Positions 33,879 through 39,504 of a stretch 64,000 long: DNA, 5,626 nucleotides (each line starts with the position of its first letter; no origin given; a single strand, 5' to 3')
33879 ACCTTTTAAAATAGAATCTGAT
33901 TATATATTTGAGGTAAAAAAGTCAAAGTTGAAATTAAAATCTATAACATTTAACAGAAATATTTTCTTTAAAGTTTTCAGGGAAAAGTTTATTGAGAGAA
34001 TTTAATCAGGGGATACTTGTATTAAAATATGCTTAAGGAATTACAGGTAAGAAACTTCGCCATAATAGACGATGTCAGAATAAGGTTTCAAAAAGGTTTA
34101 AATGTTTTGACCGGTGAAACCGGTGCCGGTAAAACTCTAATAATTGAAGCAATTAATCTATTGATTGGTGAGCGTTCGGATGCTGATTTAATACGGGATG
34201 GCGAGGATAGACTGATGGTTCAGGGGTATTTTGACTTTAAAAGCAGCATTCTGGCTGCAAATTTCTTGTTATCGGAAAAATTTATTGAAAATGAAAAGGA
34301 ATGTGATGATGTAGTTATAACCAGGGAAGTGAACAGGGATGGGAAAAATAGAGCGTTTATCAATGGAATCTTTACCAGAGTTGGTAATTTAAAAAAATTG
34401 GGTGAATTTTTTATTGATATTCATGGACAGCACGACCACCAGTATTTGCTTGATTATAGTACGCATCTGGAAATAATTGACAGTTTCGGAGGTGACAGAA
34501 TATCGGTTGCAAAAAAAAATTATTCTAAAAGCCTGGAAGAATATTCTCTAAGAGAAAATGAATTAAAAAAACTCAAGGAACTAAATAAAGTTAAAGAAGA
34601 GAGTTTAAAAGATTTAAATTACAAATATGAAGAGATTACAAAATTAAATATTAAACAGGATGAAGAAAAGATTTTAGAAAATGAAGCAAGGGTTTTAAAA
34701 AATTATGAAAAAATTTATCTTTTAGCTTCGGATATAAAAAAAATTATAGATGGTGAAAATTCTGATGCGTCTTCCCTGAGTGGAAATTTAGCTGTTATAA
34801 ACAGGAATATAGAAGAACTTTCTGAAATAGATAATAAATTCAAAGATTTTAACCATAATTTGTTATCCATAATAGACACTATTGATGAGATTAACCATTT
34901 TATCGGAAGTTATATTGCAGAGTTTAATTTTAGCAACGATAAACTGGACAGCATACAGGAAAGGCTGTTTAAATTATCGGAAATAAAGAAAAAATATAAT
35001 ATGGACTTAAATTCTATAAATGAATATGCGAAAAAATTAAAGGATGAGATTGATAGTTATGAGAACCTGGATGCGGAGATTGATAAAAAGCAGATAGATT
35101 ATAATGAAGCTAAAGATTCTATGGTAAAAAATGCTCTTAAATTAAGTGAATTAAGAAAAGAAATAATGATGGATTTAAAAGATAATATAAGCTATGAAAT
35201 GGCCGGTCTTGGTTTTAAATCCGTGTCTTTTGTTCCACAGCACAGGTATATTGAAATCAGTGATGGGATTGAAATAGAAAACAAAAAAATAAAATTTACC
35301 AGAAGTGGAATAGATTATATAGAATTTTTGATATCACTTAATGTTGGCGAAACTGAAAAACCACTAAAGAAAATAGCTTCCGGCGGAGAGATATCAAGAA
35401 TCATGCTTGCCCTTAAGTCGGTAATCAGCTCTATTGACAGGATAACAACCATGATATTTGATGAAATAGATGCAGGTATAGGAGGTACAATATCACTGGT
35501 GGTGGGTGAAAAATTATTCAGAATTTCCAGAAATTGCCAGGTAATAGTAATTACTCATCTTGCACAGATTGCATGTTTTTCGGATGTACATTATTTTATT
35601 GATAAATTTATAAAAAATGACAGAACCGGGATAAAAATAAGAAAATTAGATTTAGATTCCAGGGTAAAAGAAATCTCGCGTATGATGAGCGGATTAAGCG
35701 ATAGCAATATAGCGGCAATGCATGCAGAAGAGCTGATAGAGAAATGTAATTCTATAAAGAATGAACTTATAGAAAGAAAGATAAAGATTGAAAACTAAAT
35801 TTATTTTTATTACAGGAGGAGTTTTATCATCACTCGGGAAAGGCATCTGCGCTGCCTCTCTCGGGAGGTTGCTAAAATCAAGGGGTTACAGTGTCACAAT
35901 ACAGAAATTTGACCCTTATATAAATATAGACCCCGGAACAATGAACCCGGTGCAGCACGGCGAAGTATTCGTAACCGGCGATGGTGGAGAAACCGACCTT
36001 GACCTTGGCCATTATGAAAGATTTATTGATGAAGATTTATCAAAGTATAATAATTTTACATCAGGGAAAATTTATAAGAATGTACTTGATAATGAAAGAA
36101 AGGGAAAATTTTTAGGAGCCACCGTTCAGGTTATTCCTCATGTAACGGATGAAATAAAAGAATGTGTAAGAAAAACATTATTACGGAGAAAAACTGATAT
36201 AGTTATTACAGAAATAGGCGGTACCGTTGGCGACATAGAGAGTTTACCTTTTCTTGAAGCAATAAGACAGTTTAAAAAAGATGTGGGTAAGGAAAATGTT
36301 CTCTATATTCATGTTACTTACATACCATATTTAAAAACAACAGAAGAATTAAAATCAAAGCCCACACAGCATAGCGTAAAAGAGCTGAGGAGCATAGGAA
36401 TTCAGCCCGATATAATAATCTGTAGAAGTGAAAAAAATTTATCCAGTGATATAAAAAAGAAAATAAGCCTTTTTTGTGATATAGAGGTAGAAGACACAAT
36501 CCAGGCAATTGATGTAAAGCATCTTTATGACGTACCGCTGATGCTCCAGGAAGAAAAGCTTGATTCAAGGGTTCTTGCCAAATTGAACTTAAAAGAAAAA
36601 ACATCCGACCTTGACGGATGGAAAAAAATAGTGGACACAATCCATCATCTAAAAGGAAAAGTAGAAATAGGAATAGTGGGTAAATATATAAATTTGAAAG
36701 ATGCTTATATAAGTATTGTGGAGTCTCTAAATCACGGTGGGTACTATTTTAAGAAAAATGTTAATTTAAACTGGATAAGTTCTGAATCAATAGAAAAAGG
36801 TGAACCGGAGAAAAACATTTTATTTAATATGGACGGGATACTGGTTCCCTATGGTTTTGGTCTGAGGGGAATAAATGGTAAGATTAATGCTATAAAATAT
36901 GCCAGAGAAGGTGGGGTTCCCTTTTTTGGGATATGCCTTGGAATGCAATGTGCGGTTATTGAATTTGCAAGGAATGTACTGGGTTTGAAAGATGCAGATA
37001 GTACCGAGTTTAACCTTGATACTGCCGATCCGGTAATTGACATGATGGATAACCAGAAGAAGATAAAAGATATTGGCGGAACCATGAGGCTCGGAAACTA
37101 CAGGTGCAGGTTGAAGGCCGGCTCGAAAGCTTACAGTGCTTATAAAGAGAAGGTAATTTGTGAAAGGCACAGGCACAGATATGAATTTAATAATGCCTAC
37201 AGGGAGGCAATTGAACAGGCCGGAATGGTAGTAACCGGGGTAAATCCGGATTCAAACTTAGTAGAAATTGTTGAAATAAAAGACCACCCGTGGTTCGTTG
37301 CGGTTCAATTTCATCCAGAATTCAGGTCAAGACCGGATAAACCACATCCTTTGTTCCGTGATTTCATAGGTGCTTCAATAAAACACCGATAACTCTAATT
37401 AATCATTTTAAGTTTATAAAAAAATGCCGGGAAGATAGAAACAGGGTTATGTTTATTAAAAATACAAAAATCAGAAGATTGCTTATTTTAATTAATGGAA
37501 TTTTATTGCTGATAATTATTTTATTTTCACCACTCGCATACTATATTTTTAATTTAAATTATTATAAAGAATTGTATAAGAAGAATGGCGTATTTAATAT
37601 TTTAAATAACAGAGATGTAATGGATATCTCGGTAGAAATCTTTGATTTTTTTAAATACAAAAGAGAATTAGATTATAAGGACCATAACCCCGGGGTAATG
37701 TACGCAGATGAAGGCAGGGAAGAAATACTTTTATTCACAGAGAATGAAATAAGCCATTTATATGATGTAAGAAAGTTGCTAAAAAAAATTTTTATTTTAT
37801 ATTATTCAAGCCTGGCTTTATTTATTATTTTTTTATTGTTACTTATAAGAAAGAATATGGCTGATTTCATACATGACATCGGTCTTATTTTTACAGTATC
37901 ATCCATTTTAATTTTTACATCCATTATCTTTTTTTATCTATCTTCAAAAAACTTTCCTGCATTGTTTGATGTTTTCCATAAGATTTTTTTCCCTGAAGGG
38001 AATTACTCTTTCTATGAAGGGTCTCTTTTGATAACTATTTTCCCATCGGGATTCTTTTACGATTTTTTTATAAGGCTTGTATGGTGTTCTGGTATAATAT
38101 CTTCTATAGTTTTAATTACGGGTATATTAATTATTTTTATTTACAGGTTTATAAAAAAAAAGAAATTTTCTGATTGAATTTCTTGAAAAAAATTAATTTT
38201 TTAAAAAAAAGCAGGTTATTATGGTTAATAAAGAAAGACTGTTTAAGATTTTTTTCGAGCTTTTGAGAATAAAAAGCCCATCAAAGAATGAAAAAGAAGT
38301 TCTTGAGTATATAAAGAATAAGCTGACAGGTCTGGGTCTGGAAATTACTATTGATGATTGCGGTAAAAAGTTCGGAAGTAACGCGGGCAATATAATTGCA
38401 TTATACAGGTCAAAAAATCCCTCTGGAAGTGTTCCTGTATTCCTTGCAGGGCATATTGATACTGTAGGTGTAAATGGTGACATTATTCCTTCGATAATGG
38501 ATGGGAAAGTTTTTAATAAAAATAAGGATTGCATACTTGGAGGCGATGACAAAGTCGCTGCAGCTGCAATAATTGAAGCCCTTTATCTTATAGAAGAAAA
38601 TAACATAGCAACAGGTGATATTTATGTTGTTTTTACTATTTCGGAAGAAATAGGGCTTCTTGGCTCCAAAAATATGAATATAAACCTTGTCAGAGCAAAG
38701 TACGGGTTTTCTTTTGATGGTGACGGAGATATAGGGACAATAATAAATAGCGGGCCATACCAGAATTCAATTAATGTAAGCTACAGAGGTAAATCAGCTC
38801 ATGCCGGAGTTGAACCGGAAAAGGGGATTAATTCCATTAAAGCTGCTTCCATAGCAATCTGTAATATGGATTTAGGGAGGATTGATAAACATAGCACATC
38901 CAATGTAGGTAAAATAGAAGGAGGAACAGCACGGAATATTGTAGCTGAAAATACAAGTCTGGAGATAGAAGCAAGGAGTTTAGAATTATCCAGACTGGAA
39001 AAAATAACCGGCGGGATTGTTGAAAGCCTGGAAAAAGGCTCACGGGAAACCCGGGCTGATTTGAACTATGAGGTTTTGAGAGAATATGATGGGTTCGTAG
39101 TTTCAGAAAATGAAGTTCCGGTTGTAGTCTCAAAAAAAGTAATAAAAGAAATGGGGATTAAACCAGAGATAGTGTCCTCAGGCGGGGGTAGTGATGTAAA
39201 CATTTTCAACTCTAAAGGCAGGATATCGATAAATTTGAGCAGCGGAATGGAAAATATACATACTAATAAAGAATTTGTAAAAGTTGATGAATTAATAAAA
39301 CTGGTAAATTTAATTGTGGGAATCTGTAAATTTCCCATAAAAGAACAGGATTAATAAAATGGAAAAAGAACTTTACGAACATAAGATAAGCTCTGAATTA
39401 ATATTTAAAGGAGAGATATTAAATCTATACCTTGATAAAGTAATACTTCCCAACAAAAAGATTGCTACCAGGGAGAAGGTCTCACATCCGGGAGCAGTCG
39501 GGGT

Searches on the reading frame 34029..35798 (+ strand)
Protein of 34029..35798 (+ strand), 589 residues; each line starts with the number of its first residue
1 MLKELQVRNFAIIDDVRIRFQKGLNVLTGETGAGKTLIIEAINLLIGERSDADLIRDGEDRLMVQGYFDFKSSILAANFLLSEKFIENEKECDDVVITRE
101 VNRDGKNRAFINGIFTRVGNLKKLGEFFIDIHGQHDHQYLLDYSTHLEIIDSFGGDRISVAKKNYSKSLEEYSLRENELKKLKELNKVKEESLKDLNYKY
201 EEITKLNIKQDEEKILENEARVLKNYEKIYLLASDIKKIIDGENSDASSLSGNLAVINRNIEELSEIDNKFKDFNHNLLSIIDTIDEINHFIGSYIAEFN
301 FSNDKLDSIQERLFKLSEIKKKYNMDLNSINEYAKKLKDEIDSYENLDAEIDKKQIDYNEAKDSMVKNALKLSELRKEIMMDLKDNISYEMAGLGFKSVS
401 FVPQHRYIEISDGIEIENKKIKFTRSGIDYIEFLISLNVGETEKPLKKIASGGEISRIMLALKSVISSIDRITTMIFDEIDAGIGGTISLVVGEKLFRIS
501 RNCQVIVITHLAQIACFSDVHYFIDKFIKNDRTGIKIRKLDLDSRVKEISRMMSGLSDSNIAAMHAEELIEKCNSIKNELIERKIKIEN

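Call 8: search_protein_families(library=pfam, proteins=[window:34029-35798:+], max_evalue=0.00001)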
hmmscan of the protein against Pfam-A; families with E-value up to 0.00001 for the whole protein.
window:34029-35798:+ (589 aa): 3 families
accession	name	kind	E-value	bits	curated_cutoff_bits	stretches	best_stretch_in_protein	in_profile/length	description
PF02463.25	SMC_N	-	2.8e-16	60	40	1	1-515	1-202/220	RecF/RecN/SMC N terminal domain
PF13476.12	AAA_23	-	3.7e-13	51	27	1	5-217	2-197/201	AAA domain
PF13175.12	AAA_15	-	7.4e-10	39.4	32.1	1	1-402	1-311/374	AAA ATPase domain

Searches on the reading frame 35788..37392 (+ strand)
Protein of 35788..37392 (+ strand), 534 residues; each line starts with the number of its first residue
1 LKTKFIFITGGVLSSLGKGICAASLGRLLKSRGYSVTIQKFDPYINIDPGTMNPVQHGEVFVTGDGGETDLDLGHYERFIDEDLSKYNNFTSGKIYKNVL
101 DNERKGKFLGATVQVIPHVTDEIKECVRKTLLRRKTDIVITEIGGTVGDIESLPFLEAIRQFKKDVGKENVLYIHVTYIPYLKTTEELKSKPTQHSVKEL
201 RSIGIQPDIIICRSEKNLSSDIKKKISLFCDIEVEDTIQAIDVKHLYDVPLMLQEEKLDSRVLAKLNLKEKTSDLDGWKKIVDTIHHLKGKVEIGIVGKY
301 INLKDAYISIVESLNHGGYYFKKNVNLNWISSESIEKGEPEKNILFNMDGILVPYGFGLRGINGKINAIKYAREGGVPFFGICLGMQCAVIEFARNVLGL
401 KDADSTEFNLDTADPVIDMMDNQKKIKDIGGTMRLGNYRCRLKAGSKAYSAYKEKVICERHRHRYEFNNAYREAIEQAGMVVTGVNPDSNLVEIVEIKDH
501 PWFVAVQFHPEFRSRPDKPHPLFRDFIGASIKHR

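Call 8: search_protein_families(library=pfam, proteins=[window:35788-37392:+], max_evalue=0.00001)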
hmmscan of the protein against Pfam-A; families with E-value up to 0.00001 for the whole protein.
window:35788-37392:+ (534 aa): 3 families
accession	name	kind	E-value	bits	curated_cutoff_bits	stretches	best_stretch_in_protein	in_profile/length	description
PF06418.20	CTP_synth_N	-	1.4e-128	428.3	26.1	1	4-268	1-265/265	CTP synthase N-terminus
PF00117.34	GATase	-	6.2e-41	140.6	22.8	1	303-527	2-188/190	Glutamine amidotransferase class-I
PF07722.19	Peptidase_C26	-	5.4e-07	30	20.5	1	368-511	97-219/219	Peptidase C26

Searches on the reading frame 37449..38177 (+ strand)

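Call 8: search_protein_families(library=pfam, proteins=[window:37449-38177:+], max_evalue=0.00001)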
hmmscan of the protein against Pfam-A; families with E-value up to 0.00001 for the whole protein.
window:37449-38177:+ (242 aa): 1 family
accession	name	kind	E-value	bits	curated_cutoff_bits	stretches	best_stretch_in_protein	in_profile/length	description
PF07314.17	Lit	-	4.1e-17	63.2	24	1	15-203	2-176/176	Lipoprotein intramolecular transacylase Lit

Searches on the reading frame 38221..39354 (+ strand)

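Call 8: search_protein_families(library=pfam, proteins=[window:38221-39354:+], max_evalue=0.00001)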
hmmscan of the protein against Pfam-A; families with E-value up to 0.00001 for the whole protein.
window:38221-39354:+ (377 aa): 4 families
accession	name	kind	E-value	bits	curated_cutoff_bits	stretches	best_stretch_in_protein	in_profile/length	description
PF01546.33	Peptidase_M20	-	4.4e-15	56.6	24.6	1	75-368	2-203/206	Peptidase family M20/M25/M40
PF07687.19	M20_dimer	-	2.2e-13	50.5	21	1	185-275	10-104/107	Peptidase dimerisation domain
PF05343.19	Peptidase_M42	-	4.1e-12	46.2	23.2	1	109-153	134-177/292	M42 glutamyl aminopeptidase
PF04389.22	Peptidase_M28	-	5.3e-06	26.7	21.3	1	57-167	1-94/193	Peptidase family M28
